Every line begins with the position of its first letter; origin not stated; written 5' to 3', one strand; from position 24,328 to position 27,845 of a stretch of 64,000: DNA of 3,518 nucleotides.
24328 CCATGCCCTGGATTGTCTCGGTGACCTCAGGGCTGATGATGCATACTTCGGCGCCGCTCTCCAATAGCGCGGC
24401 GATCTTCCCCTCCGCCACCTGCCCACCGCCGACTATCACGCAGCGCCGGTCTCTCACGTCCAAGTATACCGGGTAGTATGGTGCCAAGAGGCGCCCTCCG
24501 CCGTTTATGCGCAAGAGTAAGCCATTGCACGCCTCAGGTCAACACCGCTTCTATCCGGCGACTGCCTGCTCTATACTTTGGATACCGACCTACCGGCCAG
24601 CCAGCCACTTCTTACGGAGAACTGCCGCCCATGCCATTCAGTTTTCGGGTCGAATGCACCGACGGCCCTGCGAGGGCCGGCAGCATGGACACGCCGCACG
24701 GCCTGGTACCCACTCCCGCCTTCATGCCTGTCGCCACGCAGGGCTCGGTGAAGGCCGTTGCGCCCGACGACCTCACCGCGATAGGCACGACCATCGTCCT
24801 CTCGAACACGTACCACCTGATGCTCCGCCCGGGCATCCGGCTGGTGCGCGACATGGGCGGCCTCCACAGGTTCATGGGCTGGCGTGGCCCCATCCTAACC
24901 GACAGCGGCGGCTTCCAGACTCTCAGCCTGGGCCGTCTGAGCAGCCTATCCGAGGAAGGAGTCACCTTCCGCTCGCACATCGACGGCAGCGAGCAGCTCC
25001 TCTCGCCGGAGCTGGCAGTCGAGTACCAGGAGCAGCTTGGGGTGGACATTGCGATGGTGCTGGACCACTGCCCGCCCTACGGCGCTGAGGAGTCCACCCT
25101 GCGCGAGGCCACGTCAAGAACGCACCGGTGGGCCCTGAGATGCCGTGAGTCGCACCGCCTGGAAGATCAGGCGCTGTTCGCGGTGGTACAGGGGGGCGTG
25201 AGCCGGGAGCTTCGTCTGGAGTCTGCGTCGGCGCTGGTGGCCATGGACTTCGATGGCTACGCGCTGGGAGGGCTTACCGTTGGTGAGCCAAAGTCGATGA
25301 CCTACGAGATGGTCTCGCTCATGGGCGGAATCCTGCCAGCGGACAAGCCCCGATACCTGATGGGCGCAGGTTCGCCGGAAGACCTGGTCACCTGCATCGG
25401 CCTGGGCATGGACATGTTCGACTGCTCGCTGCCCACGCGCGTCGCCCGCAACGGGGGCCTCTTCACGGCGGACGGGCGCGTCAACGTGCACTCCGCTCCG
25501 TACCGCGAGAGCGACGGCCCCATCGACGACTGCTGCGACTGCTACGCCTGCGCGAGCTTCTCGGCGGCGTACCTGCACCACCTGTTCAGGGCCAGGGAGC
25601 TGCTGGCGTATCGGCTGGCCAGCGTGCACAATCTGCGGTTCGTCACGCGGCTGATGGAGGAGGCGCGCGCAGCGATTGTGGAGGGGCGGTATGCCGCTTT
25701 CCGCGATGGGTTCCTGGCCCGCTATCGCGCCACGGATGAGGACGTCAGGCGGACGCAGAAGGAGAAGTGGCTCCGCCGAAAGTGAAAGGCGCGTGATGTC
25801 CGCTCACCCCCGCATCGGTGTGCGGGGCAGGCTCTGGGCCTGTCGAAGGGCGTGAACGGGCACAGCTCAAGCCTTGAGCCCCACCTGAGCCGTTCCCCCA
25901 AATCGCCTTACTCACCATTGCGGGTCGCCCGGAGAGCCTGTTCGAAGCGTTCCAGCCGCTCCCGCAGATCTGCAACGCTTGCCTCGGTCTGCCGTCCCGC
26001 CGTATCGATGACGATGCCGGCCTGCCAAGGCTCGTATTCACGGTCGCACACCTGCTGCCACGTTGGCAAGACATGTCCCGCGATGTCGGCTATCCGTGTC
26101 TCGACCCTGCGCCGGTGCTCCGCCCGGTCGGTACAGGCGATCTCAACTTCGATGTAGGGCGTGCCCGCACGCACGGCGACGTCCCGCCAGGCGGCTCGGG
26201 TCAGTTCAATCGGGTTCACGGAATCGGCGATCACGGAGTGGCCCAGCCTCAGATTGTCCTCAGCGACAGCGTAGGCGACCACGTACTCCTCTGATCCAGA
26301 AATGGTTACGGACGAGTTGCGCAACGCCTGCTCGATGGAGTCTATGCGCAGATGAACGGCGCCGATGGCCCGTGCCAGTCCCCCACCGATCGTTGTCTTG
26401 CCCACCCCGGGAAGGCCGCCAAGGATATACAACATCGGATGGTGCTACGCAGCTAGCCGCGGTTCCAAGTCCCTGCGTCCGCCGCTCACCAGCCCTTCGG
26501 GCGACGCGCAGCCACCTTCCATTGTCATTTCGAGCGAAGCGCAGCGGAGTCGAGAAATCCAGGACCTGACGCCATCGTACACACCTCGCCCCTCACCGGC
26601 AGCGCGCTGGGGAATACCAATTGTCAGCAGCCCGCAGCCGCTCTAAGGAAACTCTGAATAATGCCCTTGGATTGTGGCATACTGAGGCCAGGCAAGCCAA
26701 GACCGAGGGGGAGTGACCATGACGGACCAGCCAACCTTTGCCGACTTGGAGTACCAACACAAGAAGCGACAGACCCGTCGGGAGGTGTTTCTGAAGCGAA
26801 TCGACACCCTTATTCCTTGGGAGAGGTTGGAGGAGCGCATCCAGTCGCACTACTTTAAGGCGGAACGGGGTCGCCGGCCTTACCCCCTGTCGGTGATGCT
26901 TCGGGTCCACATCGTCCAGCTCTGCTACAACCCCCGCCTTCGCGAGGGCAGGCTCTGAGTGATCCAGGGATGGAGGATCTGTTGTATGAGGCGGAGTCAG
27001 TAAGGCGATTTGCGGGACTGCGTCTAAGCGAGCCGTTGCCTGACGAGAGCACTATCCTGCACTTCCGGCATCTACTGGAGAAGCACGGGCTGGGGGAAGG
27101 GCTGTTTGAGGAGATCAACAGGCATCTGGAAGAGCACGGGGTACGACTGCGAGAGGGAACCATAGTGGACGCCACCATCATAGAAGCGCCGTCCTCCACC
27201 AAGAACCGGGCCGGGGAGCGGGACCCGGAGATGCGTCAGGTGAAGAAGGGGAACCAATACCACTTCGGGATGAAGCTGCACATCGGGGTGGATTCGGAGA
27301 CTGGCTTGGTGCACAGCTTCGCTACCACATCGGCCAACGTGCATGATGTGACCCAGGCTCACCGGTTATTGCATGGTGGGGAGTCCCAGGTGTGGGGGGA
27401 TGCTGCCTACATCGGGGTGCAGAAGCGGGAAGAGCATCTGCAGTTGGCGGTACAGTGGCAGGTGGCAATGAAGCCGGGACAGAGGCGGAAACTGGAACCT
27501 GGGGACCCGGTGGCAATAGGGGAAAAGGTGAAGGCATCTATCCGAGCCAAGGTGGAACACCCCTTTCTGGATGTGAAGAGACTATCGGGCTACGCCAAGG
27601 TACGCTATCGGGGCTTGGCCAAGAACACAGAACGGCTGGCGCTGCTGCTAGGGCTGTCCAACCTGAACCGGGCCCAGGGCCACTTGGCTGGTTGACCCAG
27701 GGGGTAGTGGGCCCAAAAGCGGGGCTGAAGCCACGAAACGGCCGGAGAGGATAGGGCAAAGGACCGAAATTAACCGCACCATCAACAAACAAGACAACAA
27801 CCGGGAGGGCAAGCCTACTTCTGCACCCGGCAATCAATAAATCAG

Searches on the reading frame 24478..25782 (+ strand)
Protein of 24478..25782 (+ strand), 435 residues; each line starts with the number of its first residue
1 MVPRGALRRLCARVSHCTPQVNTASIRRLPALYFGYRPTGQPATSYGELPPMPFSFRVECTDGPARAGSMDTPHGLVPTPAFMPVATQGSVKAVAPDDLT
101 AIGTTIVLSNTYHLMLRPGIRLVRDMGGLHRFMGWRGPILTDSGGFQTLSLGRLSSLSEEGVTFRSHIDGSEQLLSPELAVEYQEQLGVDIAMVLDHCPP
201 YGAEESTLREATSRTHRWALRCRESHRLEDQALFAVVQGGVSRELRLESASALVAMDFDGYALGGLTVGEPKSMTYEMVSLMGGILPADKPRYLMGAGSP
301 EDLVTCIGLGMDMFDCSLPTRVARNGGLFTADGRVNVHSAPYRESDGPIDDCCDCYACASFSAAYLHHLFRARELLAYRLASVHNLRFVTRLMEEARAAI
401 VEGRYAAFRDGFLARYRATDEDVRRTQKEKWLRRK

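Call 83: search_protein_families(library=pfam, proteins=[window:24478-25782:+], max_evalue=0.001)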
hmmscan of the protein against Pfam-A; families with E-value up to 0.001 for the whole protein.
window:24478-25782:+ (435 aa): 1 family
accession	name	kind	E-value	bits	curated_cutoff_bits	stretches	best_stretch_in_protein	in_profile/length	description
PF01702.25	TGT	-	1.3e-146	488.7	26.3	1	63-417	2-356/357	Queuine tRNA-ribosyltransferase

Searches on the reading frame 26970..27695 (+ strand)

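Call 5: search_protein_families(library=pfam, proteins=[window:26970-27695:+], max_evalue=0.1)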
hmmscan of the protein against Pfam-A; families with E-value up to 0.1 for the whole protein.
window:26970-27695:+ (241 aa): 4 families
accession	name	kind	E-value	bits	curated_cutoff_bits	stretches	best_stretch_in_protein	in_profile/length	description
PF01609.27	DDE_Tnp_1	-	9.9e-29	101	23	1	61-232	4-200/200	Transposase DDE domain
PF05598.16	DUF772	-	2.9e-08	34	23.1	1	1-49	28-74/74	Transposase domain (DUF772)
PF13612.12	DDE_Tnp_1_3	-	1.2e-06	29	27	1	89-161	34-105/155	Transposase DDE domain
PF13751.12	DDE_Tnp_1_6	-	0.0018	19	25.1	1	189-234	78-123/125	Transposase DDE domain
